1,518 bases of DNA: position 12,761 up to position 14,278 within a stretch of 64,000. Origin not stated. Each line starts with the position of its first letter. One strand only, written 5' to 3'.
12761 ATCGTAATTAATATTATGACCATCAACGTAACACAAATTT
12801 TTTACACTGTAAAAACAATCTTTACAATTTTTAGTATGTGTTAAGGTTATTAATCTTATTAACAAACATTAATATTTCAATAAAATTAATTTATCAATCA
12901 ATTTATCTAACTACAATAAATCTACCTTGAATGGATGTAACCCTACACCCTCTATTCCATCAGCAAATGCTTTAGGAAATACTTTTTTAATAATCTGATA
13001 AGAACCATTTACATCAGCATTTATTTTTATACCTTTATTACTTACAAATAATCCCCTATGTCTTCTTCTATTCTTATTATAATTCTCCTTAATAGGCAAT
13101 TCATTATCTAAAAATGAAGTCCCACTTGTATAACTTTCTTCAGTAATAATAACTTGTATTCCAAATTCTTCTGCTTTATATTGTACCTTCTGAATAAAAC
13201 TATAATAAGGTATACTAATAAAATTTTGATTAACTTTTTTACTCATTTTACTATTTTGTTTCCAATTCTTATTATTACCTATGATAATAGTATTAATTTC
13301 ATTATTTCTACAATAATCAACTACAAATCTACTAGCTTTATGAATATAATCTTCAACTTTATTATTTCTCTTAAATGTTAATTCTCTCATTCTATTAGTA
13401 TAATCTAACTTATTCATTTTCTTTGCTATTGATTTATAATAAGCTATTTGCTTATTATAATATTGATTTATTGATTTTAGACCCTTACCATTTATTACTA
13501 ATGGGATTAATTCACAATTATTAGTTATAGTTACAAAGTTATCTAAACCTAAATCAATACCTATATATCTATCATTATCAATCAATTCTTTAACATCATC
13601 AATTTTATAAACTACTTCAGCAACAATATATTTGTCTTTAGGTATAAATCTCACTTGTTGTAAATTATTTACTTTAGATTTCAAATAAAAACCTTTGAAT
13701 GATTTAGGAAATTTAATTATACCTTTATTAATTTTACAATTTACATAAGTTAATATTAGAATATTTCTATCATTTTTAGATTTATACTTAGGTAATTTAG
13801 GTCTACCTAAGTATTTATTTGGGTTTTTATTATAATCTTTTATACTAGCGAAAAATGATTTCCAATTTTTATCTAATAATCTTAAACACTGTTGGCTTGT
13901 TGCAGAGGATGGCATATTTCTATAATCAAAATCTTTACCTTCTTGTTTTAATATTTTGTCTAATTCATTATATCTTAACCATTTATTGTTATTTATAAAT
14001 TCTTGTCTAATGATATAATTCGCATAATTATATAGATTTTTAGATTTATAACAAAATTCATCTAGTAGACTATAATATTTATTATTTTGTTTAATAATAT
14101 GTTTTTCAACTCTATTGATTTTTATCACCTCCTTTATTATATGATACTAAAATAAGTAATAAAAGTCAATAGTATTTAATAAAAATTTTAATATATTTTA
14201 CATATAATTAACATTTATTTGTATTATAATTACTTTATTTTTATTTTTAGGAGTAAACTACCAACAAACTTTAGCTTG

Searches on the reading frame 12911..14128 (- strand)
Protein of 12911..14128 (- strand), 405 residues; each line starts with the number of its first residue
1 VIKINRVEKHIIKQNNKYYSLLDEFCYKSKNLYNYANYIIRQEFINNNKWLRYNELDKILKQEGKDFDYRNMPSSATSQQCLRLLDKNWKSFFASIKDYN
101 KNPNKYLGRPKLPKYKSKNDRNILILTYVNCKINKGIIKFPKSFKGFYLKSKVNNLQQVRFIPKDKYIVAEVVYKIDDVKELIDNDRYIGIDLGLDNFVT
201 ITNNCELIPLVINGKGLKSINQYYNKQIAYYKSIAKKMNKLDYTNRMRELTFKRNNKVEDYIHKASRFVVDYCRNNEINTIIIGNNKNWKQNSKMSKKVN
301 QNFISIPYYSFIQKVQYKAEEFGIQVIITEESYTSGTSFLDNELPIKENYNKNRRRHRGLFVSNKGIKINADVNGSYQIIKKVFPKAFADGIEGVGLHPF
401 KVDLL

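Call 15: search_protein_families(library=pfam, proteins=[window:12911-14128:-], max_evalue=0.01)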
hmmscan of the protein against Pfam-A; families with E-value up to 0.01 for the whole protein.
window:12911-14128:- (405 aa): 2 families
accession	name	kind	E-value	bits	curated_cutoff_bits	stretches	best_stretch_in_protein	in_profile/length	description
PF01385.25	OrfB_IS605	-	3.4e-18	66.4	30.5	1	172-289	2-119/120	Probable transposase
PF07282.18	Cas12f1-like_TNB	-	3.3e-11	43.6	26.3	1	308-379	1-60/60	Cas12f1-like, TNB domain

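Call 52: find_related_loci(query=window:12911-14128:-, collection=genome_contigs, flank=1000)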
Query window:12911-14128:- (405 aa) in genome_contigs; peptide patterns used: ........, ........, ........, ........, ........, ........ (x = any residue, [..] = any of these).
530 stretches matched a pattern; 429 encode a relative of the query (tblastn E <= 1e-3); the best 80 are kept; 80 distinct loci.
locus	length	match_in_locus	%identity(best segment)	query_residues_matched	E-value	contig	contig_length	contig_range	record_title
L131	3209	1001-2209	64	2-404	2e-176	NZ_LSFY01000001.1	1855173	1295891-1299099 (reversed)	Alkalithermobacter thermoalcaliphilus JW-YL-7 = DSM 7308 strain JW-YL-7 ctg1, whole genome shotgun sequence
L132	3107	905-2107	64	4-404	2e-179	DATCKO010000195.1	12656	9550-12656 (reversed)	MAG TPA_asm: Haloplasmataceae bacterium isolate SMAG_U7098 k141_234525, whole genome shotgun sequence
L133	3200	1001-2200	65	5-404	8e-176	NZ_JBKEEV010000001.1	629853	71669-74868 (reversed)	MAG: Clostridium sp. isolate UW_FK_CLOS1_1 LacMBR1_d7_pb13, whole genome shotgun sequence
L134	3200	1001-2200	65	6-404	2e-173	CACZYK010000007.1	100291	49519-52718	MAG: uncultured Clostridium sp. isolate RUG13060 genome assembly, contig: RUG13060_asm_7, whole genome shotgun sequence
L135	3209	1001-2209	61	4-404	1e-163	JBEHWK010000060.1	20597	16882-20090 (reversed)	MAG: Clostridiaceae bacterium isolate FI22 k141_255329_length_20597_cov_26.9335, whole genome shotgun sequence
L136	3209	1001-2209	59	4-405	2e-158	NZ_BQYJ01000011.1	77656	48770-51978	Niallia sp. NCCP-28 sequence11, whole genome shotgun sequence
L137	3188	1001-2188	60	4-404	1e-158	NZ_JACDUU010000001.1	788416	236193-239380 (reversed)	[Anoxybacillus] calidus strain DSM 25220 Ga0415330_01, whole genome shotgun sequence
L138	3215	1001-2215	58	2-405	1e-158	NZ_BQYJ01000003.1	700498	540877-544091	Niallia sp. NCCP-28 sequence03, whole genome shotgun sequence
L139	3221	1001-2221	59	1-404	3e-157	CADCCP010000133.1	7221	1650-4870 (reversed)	MAG: uncultured Ruminococcus sp. isolate RUG14527 genome assembly, contig: RUG14527_asm_133, whole genome shotgun sequen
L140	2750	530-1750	59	1-404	2e-160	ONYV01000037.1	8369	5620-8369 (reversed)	uncultured Clostridiales bacterium isolate RUG757 genome assembly, contig: scaffold_6465, whole genome shotgun sequence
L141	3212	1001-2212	58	4-404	3e-156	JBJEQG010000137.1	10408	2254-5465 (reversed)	MAG: Acutalibacteraceae bacterium isolate PUUB40_bin.025 NODE_5818_length_10408_cov_17.228919, whole genome shotgun sequ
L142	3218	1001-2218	59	4-403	1e-155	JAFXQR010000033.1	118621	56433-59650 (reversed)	MAG: Lachnospiraceae bacterium isolate RGIG6658 Sheep_Rumen-1__c219272, whole genome shotgun sequence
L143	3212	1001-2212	56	5-405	2e-155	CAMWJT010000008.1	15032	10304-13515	MAG TPA_asm: uncultured Ruminococcus sp. isolate SRR14411268_bin.4_metawrap_v1.3_MAG genome assembly, contig: NODE.315_l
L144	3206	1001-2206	57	6-404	4e-155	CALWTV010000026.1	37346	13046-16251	MAG: uncultured Clostridia bacterium isolate E06__bin124 genome assembly, contig: E06__k127_1795094, whole genome shotgu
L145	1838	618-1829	56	4-404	1e-163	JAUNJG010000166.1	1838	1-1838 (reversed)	MAG: Eubacteriales bacterium isolate S2A_St_15 NODE_20383_length_1838_cov_34.676388, whole genome shotgun sequence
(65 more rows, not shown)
